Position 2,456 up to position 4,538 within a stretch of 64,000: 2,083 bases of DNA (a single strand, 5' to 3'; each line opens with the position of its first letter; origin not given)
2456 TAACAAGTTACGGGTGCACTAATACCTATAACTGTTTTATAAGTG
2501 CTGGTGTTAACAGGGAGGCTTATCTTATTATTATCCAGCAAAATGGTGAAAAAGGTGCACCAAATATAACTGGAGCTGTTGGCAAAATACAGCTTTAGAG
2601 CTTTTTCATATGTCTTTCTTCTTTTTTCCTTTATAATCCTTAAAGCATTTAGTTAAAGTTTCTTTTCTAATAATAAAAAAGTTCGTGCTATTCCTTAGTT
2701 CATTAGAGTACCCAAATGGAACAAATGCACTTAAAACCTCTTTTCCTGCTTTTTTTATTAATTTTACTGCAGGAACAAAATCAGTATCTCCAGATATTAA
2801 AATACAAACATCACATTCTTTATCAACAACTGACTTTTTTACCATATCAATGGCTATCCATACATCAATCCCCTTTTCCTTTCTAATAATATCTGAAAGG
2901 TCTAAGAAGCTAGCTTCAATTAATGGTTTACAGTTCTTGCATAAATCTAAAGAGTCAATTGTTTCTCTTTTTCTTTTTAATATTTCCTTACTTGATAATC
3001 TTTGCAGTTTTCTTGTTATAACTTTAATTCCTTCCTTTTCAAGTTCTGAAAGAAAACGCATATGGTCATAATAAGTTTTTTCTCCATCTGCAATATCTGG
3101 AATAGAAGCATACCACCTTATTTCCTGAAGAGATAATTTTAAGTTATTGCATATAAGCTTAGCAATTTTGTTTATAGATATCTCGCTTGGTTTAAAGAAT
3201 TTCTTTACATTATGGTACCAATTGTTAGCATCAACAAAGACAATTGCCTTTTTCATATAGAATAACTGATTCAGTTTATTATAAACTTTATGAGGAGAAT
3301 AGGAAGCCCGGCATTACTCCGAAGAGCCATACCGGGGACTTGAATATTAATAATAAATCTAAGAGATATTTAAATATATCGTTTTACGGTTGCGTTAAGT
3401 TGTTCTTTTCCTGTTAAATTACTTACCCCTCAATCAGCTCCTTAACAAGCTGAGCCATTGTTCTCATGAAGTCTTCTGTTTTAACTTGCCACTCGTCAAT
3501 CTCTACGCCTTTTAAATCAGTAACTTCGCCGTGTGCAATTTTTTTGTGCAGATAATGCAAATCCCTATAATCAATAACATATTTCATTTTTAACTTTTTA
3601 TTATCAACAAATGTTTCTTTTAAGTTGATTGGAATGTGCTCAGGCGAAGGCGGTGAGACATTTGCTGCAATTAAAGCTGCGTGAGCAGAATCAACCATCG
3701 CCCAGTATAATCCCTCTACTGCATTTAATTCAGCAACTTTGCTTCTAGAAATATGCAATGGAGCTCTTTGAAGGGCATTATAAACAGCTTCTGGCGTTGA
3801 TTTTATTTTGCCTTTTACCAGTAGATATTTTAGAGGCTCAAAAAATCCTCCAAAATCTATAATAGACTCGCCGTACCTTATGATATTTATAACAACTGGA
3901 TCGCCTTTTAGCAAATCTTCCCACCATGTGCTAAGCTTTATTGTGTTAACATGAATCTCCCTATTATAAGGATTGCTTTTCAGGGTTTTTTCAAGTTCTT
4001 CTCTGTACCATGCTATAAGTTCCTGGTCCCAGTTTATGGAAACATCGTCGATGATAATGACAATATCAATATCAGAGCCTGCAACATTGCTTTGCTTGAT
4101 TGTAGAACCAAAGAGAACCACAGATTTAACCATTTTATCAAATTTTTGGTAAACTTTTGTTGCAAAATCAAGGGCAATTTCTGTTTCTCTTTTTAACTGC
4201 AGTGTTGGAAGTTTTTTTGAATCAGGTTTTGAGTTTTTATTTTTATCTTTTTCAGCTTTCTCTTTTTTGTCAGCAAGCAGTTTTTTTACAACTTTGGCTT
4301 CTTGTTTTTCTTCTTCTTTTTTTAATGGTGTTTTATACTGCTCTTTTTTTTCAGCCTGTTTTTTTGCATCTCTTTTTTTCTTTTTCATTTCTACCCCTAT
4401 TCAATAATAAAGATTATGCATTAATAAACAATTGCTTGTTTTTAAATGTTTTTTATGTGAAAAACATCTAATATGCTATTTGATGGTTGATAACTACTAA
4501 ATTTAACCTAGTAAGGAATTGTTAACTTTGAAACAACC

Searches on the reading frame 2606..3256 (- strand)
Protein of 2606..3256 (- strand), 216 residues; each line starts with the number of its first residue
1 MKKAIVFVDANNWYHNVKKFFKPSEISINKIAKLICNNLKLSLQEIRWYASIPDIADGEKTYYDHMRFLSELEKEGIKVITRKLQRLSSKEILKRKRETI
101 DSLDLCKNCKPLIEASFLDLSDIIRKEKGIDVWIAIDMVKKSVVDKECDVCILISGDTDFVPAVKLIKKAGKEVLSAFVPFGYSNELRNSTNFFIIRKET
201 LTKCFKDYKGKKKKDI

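Call 7: search_protein_families(library=pfam, proteins=[window:2606-3256:-], max_evalue=0.01)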
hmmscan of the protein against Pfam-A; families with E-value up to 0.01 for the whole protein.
window:2606-3256:- (216 aa): 1 family
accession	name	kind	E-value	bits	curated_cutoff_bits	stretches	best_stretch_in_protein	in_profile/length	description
PF01936.24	NYN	-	2.2e-16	61.1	24.2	1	4-195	2-142/145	NYN domain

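Call 30: search_protein_families(library=padloc, proteins=[window:2606-3256:-], max_evalue=0.01)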
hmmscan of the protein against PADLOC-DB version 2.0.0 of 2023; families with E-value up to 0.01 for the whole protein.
window:2606-3256:- (216 aa): 2 families
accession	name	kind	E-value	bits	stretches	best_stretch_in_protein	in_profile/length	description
PDLC04163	HEC-09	-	1.8e-12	45.4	1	124-201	100-179/203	-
PDLC01154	NYN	-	2.5e-07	28.4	1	127-174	228-272/310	"LabA-like protein, NYN family nuclease"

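Call 31: search_protein_families(library=ncbifam, proteins=[window:2606-3256:-], max_evalue=0.01)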
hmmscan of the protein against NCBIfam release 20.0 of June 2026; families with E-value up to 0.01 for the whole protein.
window:2606-3256:- (216 aa): 1 family
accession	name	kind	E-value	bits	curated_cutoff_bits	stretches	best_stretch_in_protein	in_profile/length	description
TIGR00288.1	TIGR00288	hypoth_equivalog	4.2e-06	26.7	178.45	1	128-199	87-157/160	TIGR00288 family NYN domain-containing protein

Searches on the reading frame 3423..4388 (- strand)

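Call 7: search_protein_families(library=pfam, proteins=[window:3423-4388:-], max_evalue=0.01)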
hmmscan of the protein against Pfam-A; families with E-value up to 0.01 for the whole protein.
window:3423-4388:- (321 aa): 4 families
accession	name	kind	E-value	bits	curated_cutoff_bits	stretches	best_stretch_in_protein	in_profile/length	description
PF18765.7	Polbeta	-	4.1e-07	30.5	26.9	1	84-136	10-55/93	Polymerase beta, Nucleotidyltransferase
PF01909.29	NTP_transf_2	-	3e-06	28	21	1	80-137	9-62/93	Nucleotidyltransferase domain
PF22600.2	MTPAP-like_central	-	0.0012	19.4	27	1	73-136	27-87/139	Poly(A) RNA polymerase, mitochondrial-like, central palm domain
PF18737.6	HEPN_MAE_28990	-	0.0035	18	26.8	1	271-320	160-207/211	MAE_28990/MAE_18760-like HEPN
